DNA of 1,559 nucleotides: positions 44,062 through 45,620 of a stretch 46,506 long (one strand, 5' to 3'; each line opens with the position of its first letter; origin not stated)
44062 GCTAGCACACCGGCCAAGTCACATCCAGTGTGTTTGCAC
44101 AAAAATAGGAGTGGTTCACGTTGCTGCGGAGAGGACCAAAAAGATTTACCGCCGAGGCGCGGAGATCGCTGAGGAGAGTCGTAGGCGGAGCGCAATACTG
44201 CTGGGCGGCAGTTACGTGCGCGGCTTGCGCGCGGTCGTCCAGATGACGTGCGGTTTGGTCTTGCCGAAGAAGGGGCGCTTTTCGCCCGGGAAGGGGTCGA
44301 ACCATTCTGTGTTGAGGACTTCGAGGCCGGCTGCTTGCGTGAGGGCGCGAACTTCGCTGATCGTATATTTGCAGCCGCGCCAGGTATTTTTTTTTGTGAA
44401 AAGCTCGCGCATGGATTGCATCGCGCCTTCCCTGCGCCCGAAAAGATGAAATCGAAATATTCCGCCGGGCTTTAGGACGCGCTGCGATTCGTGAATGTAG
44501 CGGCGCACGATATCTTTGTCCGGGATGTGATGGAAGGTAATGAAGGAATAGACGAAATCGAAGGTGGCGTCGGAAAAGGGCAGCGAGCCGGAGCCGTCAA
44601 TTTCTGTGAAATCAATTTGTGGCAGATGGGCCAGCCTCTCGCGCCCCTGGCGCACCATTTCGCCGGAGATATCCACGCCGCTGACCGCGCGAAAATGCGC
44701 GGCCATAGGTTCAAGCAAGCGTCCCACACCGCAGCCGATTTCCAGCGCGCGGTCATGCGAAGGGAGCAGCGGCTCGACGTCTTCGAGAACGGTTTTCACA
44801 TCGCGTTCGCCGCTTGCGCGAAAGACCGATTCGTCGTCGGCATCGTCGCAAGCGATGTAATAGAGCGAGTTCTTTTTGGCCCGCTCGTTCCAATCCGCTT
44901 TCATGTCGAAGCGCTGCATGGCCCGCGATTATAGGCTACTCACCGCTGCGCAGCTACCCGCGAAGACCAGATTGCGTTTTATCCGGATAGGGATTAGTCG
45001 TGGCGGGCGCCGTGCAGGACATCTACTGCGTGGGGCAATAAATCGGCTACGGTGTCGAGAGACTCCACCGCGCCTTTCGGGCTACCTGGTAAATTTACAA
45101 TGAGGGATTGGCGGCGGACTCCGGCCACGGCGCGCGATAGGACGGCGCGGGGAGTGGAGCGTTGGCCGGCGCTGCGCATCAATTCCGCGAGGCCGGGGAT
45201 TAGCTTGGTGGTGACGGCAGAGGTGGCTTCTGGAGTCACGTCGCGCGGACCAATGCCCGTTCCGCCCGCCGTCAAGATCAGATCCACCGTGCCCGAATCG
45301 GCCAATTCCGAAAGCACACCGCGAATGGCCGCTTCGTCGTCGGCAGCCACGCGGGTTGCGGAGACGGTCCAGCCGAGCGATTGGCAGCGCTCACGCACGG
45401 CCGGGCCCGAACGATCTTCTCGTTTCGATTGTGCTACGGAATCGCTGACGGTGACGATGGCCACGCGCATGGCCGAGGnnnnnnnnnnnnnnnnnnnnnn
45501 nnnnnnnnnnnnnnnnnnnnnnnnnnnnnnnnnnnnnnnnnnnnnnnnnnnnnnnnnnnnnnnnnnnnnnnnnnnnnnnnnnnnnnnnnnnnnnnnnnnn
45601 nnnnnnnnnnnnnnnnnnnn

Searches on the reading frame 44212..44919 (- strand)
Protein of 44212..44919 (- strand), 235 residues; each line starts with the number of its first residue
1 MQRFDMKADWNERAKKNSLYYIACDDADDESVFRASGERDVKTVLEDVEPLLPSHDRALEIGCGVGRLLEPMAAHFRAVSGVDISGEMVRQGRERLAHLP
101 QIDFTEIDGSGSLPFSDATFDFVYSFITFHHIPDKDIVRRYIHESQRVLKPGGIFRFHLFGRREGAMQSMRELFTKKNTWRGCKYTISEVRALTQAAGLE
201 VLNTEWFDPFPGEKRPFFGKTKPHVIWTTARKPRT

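Call 4: search_protein_families(library=pfam, proteins=[window:44212-44919:-])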
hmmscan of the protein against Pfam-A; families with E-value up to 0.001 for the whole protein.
window:44212-44919:- (235 aa): 10 families
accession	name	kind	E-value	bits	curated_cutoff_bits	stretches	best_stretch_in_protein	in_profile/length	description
PF13649.12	Methyltransf_25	-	3.2e-22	79.5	27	1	59-153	2-97/97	Methyltransferase domain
PF08241.18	Methyltransf_11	-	4.6e-22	78.9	21.2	1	59-156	1-94/95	Methyltransferase domain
PF13489.12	Methyltransf_23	-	4.1e-17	62.8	27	1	40-202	8-162/164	Methyltransferase domain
PF08242.18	Methyltransf_12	-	5.5e-17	62.7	30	1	59-155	1-98/98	Methyltransferase domain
PF13847.12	Methyltransf_31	-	1.6e-13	51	27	1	54-186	3-133/145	Methyltransferase domain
PF02353.26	CMAS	-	1.6e-11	44.5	27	1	41-207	51-218/273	Mycolic acid cyclopropane synthetase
PF01209.24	Ubie_methyltran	-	1.5e-08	34.8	20.1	1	57-157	50-151/233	ubiE/COQ5 methyltransferase family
PF05891.18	Methyltransf_PK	-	5.9e-06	26.4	27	1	44-212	45-207/218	AdoMet dependent proline di-methyltransferase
PF05175.20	MTS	-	8.6e-05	22.7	23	1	55-180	32-160/170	Methyltransferase small domain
PF05401.17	NodS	-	0.00083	19.7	24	0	57-157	46-144/201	Nodulation protein S (NodS)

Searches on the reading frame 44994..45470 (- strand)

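Call 4: search_protein_families(library=pfam, proteins=[window:44994-45470:-])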
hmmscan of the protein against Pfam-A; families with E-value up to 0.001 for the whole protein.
window:44994-45470:- (158 aa): 1 family
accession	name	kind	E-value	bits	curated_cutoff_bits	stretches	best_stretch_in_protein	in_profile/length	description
PF00994.29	MoCF_biosynth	-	1.3e-31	109.6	26.6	1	4-147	1-144/144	Probable molybdopterin binding domain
